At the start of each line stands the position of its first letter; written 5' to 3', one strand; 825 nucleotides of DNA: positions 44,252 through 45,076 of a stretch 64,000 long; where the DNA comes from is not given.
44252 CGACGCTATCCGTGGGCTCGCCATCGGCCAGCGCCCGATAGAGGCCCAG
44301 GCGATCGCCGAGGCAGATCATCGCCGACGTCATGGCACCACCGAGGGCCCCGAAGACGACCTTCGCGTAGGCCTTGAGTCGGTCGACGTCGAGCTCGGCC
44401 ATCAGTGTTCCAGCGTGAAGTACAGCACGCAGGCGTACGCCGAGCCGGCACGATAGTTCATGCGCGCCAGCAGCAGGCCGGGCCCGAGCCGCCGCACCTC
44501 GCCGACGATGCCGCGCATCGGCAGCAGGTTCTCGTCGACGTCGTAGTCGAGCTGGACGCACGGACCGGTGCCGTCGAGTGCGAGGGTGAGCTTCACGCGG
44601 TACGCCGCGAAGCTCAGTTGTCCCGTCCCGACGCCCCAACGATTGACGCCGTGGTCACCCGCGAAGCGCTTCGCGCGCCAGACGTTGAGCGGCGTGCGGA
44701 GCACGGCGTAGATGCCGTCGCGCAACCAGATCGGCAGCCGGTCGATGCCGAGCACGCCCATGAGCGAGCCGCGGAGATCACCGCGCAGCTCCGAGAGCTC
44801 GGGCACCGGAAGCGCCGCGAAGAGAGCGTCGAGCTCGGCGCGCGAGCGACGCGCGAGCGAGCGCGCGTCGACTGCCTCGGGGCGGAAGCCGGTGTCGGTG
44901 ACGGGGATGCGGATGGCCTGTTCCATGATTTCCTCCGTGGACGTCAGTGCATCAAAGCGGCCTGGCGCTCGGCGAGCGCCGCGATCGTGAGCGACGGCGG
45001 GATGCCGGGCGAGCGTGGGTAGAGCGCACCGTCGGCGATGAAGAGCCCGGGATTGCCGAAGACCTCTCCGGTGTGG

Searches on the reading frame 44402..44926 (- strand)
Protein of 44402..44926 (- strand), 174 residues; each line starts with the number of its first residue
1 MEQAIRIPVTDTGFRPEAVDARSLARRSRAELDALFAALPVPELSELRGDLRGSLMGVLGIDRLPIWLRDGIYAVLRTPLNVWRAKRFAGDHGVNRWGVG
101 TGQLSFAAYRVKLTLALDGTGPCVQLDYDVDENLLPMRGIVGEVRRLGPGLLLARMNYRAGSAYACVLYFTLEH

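Call 8: search_protein_families(library=pfam, max_evalue=0.01, proteins=[window:44402-44926:-])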
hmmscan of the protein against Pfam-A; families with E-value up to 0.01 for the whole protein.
window:44402-44926:- (174 aa): 0 families

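Call 9: search_protein_families(library=ncbifam, max_evalue=0.01, proteins=[window:44402-44926:-])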
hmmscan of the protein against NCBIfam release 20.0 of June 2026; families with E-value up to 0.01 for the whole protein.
window:44402-44926:- (174 aa): 0 families

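Call 11: find_homologous_proteins(query=window:44402-44926:-)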
Query window:44402-44926:- (174 aa): 31 proteins with E <= 0.001 among 645 candidates.
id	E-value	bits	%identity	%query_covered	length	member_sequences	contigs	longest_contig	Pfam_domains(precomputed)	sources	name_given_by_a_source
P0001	7.0e-103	360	93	100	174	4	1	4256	-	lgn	-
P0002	1.1e-99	349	90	100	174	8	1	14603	-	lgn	-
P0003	7.9e-66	239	66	100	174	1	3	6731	-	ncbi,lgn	-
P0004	3.4e-65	237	64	99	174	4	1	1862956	-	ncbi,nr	ncbi:MAG: hypothetical protein KIT14_03480 [bacterium]|nr:hypothetical protein [bacterium]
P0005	3.9e-61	224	61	99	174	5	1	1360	-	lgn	-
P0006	1.6e-56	209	64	90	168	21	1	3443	-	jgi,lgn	jgi:hypothetical protein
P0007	1.9e-56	209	62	95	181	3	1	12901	-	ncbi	-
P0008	6.7e-56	207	64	87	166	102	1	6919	-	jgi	jgi:hypothetical protein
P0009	8.2e-56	207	63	90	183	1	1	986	-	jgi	-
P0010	1.2e-55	206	64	90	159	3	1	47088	-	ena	-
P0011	1.3e-55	206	63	87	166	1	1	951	-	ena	-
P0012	2.1e-55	205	62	90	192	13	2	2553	-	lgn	-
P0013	3.7e-55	204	62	90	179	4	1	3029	-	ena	-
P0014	7.2e-55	203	62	90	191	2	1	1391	-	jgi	jgi:hypothetical protein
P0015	1.5e-54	202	60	99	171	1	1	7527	-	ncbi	-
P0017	2.0e-54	202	61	88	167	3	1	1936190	-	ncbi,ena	-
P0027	2.4e-37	146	52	90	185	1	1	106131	-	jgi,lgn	jgi:hypothetical protein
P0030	1.4e-26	111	45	86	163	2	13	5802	-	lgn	-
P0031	1.7e-25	108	44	91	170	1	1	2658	-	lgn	-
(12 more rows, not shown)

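Call 13: find_encoding_contigs(protein=P0004, flank=10000, max_places=2)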
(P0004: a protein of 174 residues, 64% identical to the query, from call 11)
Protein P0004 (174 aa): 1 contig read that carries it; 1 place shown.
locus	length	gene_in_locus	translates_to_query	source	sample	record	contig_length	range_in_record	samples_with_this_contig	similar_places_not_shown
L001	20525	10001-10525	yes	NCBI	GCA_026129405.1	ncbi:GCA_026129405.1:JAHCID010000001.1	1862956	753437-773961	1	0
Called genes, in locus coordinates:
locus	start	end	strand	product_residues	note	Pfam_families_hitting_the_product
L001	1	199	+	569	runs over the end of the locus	PF01930:Cas_Cas4, PF12705:PDDEXK_1 (faint), PF01867:Cas_Cas1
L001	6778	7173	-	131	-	PF00903:Glyoxalase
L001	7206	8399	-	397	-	PF00149:Metallophos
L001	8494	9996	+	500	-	PF00890:FAD_binding_2 (weak), PF01266:DAO (weak), PF01494:FAD_binding_3 (faint), PF13450:NAD_binding_8, PF00732:GMC_oxred_N (weak), PF05199:GMC_oxred_C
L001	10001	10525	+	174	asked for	-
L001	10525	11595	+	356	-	PF21320:WHD_Rv2258c, PF13489:Methyltransf_23, PF02390:Methyltransf_4 (weak), PF08241:Methyltransf_11, PF08242:Methyltransf_12, PF13649:Methyltransf_25, PF13847:Methyltransf_31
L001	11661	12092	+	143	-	PF13452:FAS1_DH_region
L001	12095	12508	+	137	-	PF01575:MaoC_dehydratas (weak)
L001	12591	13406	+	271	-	PF01553:Acyltransferase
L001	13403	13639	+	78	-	-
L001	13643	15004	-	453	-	PF00070:Pyr_redox (faint), PF00890:FAD_binding_2, PF07992:Pyr_redox_2 (faint), PF12831:FAD_oxidored (weak), PF13450:NAD_binding_8 (faint)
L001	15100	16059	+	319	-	PF03706:LPG_synthase_TM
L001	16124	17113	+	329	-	PF02558:ApbA, PF08546:ApbA_C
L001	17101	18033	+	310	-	PF14464:Prok-JAB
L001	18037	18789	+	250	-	PF01180:DHO_dh (faint)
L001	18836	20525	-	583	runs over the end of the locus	PF17297:PEPCK_N, PF00821:PEPCK_GTP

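Call 14: find_encoding_contigs(protein=P0017, flank=10000, max_places=2)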
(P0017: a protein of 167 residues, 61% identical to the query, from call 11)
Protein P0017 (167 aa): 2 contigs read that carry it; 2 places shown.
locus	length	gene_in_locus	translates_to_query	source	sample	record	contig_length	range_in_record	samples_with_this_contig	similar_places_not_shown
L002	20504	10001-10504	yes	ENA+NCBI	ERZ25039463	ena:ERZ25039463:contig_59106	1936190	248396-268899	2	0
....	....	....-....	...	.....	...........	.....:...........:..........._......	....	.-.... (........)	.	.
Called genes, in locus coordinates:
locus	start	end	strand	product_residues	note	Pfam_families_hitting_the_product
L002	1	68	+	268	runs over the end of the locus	PF00561:Abhydrolase_1, PF12146:Hydrolase_4, PF12697:Abhydrolase_6, PF06821:Ser_hydrolase (faint), PF00561:Abhydrolase_1 (weak)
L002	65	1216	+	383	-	PF02803:Thiolase_C (faint), PF22691:Thiolase_C_1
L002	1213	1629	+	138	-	PF12172:zf-ChsH2, PF01796:OB_ChsH2_C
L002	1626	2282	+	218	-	PF13263:PHP_C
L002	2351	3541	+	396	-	-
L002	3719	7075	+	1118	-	PF00289:Biotin_carb_N, PF02786:CPSase_L_D2, PF02785:Biotin_carb_C, PF25919:BSH_CusB (faint), PF25973:BSH_CzcB (faint), PF00364:Biotin_lipoyl, PF01039:Carboxyl_trans, PF03255:ACCA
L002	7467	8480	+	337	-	-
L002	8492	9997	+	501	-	PF00890:FAD_binding_2 (weak), PF01266:DAO (weak), PF13450:NAD_binding_8 (weak), PF00732:GMC_oxred_N (weak), PF05199:GMC_oxred_C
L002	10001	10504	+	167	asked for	-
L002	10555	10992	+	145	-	PF13452:FAS1_DH_region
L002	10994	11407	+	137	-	PF01575:MaoC_dehydratas, PF13452:FAS1_DH_region (weak)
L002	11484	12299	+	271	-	PF01553:Acyltransferase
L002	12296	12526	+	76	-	-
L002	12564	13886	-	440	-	PF00890:FAD_binding_2, PF03486:HI0933_like (faint), PF12831:FAD_oxidored, PF13450:NAD_binding_8 (weak), PF07992:Pyr_redox_2 (faint)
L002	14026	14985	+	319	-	PF03706:LPG_synthase_TM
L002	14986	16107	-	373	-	PF04389:Peptidase_M28, PF05343:Peptidase_M42 (faint), PF01546:Peptidase_M20, PF07687:M20_dimer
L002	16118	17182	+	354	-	PF02558:ApbA, PF08546:ApbA_C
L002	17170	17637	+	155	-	PF14464:Prok-JAB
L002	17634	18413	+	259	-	PF01180:DHO_dh (faint)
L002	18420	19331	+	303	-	PF03976:PPK2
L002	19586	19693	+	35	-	-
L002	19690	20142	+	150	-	-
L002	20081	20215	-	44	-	-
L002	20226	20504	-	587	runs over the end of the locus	PF17297:PEPCK_N, PF00821:PEPCK_GTP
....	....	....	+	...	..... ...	-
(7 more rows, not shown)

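Call 15: find_encoding_contigs(protein=P0027, flank=10000, max_places=2)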
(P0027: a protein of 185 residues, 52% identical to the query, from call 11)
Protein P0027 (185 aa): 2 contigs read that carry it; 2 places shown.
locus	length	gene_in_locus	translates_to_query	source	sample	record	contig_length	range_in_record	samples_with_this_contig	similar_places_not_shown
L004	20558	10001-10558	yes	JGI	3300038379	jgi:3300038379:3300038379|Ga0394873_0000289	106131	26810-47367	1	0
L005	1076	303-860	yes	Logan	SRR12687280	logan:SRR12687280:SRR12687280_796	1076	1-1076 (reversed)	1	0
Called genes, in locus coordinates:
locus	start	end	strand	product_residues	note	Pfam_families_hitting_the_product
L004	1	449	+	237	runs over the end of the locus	-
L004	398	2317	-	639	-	PF02633:Creatininase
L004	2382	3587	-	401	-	PF00925:GTP_cyclohydro2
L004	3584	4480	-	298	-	PF00034:Cytochrom_C, PF13442:Cytochrome_CBB3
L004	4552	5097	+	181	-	PF01949:Endo_dU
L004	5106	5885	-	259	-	PF09929:DUF2161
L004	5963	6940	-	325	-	PF02739:5_3_exonuc_N, PF01367:5_3_exonuc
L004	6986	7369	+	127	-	PF00581:Rhodanese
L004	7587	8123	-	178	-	PF14081:DUF4262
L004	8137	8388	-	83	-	-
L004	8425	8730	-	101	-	-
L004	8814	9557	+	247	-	PF00702:Hydrolase, PF13419:HAD_2, PF13242:Hydrolase_like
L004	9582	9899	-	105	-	PF01985:CRS1_YhbY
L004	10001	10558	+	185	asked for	-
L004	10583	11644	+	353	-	PF21320:WHD_Rv2258c, PF13489:Methyltransf_23, PF01209:Ubie_methyltran, PF05175:MTS, PF08241:Methyltransf_11, PF08242:Methyltransf_12, PF13649:Methyltransf_25, PF13847:Methyltransf_31, +2 more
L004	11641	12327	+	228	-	PF10520:Lipid_desat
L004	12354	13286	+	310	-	PF01243:PNPOx_N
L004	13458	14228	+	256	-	PF00376:MerR (weak), PF13411:MerR_1, PF28507:Rv1828_C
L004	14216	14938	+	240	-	PF01209:Ubie_methyltran, PF13489:Methyltransf_23, PF13847:Methyltransf_31, PF08241:Methyltransf_11, PF08242:Methyltransf_12, PF13649:Methyltransf_25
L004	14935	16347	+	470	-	PF00425:Chorismate_bind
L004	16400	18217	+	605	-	PF02776:TPP_enzyme_N, PF16582:TPP_enzyme_M_2, PF02775:TPP_enzyme_C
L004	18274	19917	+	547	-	PF00561:Abhydrolase_1, PF00975:Thioesterase (weak), PF12146:Hydrolase_4, PF12697:Abhydrolase_6, PF00378:ECH_1, PF16113:ECH_2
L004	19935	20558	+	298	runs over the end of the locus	PF01040:UbiA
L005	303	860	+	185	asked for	-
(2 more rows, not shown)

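Call 18: find_related_loci(query=A1, collection=genome_contigs, flank=10000)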
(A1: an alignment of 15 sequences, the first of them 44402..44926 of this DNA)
Query A1 (174 aa) in genome_contigs; peptide patterns used: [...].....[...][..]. (x = any residue, [..] = any of these).
24 stretches matched a pattern; 12 encode a relative of the query (tblastn E <= 1e-3); 12 distinct loci.
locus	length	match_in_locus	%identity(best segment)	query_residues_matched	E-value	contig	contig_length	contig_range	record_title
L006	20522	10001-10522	89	1-174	1e-101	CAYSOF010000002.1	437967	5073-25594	MAG TPA_asm: uncultured Candidatus Binatia bacterium isolate binchicken_co179_115 genome assembly, contig: NODE_58_lengt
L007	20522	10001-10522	93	1-174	2e-108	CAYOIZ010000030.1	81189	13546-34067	MAG TPA_asm: uncultured Candidatus Binatia bacterium isolate binchicken_co199_112 genome assembly, contig: NODE_397_leng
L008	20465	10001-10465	59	19-173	1e-56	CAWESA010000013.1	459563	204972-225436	MAG: uncultured delta proteobacterium isolate MFD04944.bin.1.34 genome assembly, contig: contig_61581, whole genome shot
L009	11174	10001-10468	48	17-173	7e-39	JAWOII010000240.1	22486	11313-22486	MAG: Enhygromyxa sp. isolate CWP5-2.bin.157 k191_1339621, whole genome shotgun sequence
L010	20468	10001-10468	47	17-173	3e-38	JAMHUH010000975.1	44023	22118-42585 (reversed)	MAG: Nannocystaceae bacterium isolate ST_AS_metabat.41 k201_440895, whole genome shotgun sequence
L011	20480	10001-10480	47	13-173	1e-37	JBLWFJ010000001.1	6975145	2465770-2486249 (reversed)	Nannocystaceae bacterium ST9 contig_1_pilon, whole genome shotgun sequence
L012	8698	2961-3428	47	17-173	4e-37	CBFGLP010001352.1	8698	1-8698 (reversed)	MAG TPA_asm: uncultured Myxococcales bacterium isolate SRR25737861_metabat2_1 genome assembly, contig: ERZ27251247.70995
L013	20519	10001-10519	58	1-173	2e-60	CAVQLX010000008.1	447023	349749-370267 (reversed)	MAG: uncultured delta proteobacterium isolate MFD03975.bin.1.282 genome assembly, contig: contig_26956, whole genome sho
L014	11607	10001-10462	43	17-171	2e-30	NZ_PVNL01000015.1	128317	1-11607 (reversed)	Enhygromyxa salina strain SWB007 ENSA7_contig000015, whole genome shotgun sequence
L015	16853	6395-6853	44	24-173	5e-29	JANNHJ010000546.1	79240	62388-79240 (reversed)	MAG: Myxococcales bacterium isolate SOY_6_C_metabat_27 SOY_6_C_k141_1164140, whole genome shotgun sequence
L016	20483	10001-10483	45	12-172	6e-26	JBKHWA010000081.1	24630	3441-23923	MAG: Gammaproteobacteria bacterium isolate B_bin_3_orig k127_4954, whole genome shotgun sequence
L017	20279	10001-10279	41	80-173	2e-16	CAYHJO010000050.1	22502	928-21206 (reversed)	MAG TPA_asm: uncultured Turneriella sp. isolate ERP119705_co13_455 genome assembly, contig: NODE_2841_length_22502_cov_6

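Call 21: search_protein_families(library=pfam, max_evalue=0.001, proteins=[L011:6835-7578:+, L011:7583-9052:+, L011:9058-9939:+, L016:8375-9019:+, L016:9016-9906:+, L016:10503-12020:+, L014:8628-9959:+, L009:8826-9911:-, L009:7571-7960:-, L014:7040-8548:-])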
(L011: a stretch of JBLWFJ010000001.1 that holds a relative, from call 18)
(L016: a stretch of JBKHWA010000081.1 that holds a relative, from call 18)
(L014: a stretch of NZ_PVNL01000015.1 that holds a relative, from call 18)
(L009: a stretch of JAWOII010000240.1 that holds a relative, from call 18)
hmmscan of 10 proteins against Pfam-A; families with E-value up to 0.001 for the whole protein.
L011:6835-7578:+ (247 aa): 2 families
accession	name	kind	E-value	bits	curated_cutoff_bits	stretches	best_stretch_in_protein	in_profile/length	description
PF00027.35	cNMP_binding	-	7.3e-16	58.4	27.5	1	51-134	2-85/89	Cyclic nucleotide-binding domain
PF13545.12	HTH_Crp_2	-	2.9e-14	53.2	27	1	171-243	2-69/70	Crp-like helix-turn-helix domain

L011:7583-9052:+ (489 aa): 1 family
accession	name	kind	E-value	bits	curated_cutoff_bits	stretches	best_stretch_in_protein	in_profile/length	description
PF03572.23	Peptidase_S41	-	9.9e-29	100.5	24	1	290-448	2-161/165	Peptidase family S41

L011:9058-9939:+ (293 aa): 0 families

L016:8375-9019:+ (214 aa): 1 family
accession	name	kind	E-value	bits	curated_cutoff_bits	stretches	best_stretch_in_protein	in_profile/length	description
PF02660.20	G3P_acyltransf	-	2.7e-52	177.6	24.1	1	29-202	1-164/164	Glycerol-3-phosphate acyltransferase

L016:9016-9906:+ (296 aa): 2 families
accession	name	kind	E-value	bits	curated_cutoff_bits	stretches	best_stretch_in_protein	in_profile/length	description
PF03466.25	LysR_substrate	-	4.9e-28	98.4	28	1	93-292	4-208/209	LysR substrate binding domain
PF00126.33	HTH_1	-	9.2e-21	74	26.6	1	9-67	1-59/60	Bacterial regulatory helix-turn-helix protein, lysR family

L016:10503-12020:+ (505 aa): 8 families
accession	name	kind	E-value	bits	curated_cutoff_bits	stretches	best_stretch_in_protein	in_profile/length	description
PF05199.19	GMC_oxred_C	-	4.5e-14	53.6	24.6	1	414-468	85-139/139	GMC oxidoreductase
PF00890.30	FAD_binding_2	-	5.2e-07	29.6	20.4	1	4-46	1-43/414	FAD binding domain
PF00732.25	GMC_oxred_N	-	6.6e-06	26.5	23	1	51-269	14-197/218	GMC oxidoreductase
PF01266.30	DAO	-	1.1e-05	25.6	27.9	1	4-52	1-50/353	FAD dependent oxidoreductase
PF01494.25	FAD_binding_3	-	1.4e-05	25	22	1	3-51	2-49/349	FAD binding domain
PF13450.12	NAD_binding_8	-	5.3e-05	23.9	21.9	1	7-35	1-29/68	NAD(P)-binding Rossmann-like domain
PF07992.20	Pyr_redox_2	-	0.00035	20.5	26.1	0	3-34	1-32/291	Pyridine nucleotide-disulphide oxidoreductase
PF12831.13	FAD_oxidored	-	0.00059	19.7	27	1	4-36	1-33/416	FAD dependent oxidoreductase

L014:8628-9959:+ (443 aa): 1 family
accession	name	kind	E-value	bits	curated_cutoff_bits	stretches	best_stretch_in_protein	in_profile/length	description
PF00132.30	Hexapep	-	2.5e-07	30.5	27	0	384-418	2-35/36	Bacterial transferase hexapeptide (six repeats)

L009:8826-9911:- (361 aa): 1 family
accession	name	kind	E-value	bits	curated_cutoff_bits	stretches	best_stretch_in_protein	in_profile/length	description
PF00248.27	Aldo_ket_red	-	1.5e-75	254.5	24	1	25-326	2-290/291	Aldo/keto reductase family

L009:7571-7960:- (129 aa): 0 families

L014:7040-8548:- (502 aa): 2 families
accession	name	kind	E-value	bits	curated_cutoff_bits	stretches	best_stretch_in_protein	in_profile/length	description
PF01546.33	Peptidase_M20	-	8.8e-13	49.1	24.6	1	77-498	1-204/206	Peptidase family M20/M25/M40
PF07687.19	M20_dimer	-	0.0003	21.1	21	1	220-303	2-101/107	Peptidase dimerisation domain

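Call 23: search_protein_families(library=pfam, max_evalue=10, alignment_id=A1)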
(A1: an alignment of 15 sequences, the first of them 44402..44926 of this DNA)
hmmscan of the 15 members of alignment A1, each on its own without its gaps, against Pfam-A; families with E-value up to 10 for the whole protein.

A. member 1, window:44402-44926:- (174 aa): 0 families

B. families by the number of members that match (of 15 scanned): 3 families
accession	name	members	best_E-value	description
PF14231.11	GXWXG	1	0.022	GXWXG protein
PF03858.18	Crust_neuro_H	1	0.026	Crustacean neurohormone H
PF08945.15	Bclx_interact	1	0.21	Bcl-x interacting, BH3 domain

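Call 32: predict_structure(alignment_id=A1)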
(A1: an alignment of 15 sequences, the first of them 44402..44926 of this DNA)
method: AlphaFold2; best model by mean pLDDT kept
length: 174 residues; sequences in the alignment: 15
mean_pLDDT: 83.9   pTM: 0.78
mean pLDDT of the five models: 83.9, 83.1, 82.3, 81.9, 80.2
residues with pLDDT >= 90: 88; 70-90: 61; 50-70: 15; < 50: 10
segments of 3 or more residues with pLDDT < 50: 1-6
pLDDT, mean of each block of 10 residues (from residue 1): 44 56 82 93 93 86 80 72 81 87 88 94 96 93 94 94 89 90
secondary structure, 60 per line:
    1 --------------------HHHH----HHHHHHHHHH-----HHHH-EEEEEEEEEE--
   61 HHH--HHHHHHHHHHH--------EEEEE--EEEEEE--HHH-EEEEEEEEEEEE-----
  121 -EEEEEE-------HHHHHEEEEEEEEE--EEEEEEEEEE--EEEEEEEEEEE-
elements in order: H21-24 H29-38 H44-47 E49-58 H66-76 E85-89 E92-97 E104-115 E122-127 H135-139 E140-148 E151-160 E163-173

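Call 35: fold_search(model_id=the predicted structure, library=pdb)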
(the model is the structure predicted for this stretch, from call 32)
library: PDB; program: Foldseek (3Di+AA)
matches with E <= 10: 1473; with E <= 0.001: 1
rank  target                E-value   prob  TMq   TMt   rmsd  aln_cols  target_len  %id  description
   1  4mve_A                2.7e-06  1.00  0.55  0.63   5.3       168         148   20  Crystal structure of Tcur_1030 protein from Thermomonospora curvata (released 2013-10-02)
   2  6lm2                  5.3e-03  0.87  0.30  0.29   9.6       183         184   10  Crystal structure of Zinc binding protein ZinT from E. coli (released 2020-07-08)
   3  1oej                  9.3e-03  0.82  0.31  0.30   9.7       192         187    9  YodA from Escherichia coli crystallised with no added ions (released 2003-08-15)
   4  1oee                  9.9e-03  0.85  0.31  0.29   9.4       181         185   10  YodA from Escherichia coli crystallised with cadmium ions (released 2003-08-15)
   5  1hn2_A                1.6e-02  0.96  0.36  0.38   6.9       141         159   16  CRYSTAL STRUCTURE OF BOVINE OBP COMPLEXED WITH AMINOANTHRACENE (released 2001-12-05)
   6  2hlv                  1.6e-02  0.95  0.35  0.39   6.6       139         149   14  Bovine Odorant Binding Protein deswapped triple mutant (released 2008-03-25)
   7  4wfv                  2.2e-02  0.96  0.37  0.41   6.0       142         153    8  Bovine allergen Bos d 2 in the monoclinic space group C2. (released 2015-09-16)
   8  6z2c_A                2.5e-02  0.93  0.40  0.39   6.5       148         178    9  Engineered lipocalin C3A5 in complex with a transition state analog (released 2021-05-26)
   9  1bwy_MODEL_1_A        2.5e-02  0.57  0.26  0.32  13.3       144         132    9  NMR STUDY OF BOVINE HEART FATTY ACID BINDING PROTEIN (released 1998-10-07)
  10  4tnn                  2.6e-02  0.72  0.31  0.29   9.2       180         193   11  Crystal structure of Escherichia coli protein YodA in complex with Ni - artifact of purification. (released 2014-06-25)
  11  4jnj_A                2.8e-02  0.77  0.31  0.41   7.2       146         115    8  Structure based engineering of streptavidin monomer with a reduced biotin dissociation rate (released 2013-05-29)
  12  3fiq_B                2.9e-02  0.93  0.37  0.40   6.3       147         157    8  Odorant Binding Protein OBP1 (released 2009-05-19)
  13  1gt1_A                2.9e-02  0.92  0.36  0.39   6.6       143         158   15  Complex of Bovine Odorant Binding Protein with Aminoanthracene and pyrazine (released 2003-10-03)
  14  6z2c_C                2.9e-02  0.92  0.40  0.40   5.7       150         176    9  Engineered lipocalin C3A5 in complex with a transition state analog (released 2021-05-26)
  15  6zyt_BBB              3.1e-02  0.80  0.30  0.40   7.4       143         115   11  Monomeric streptavidin with a conjugated biotinylated pyrrolidine (released 2021-08-18)
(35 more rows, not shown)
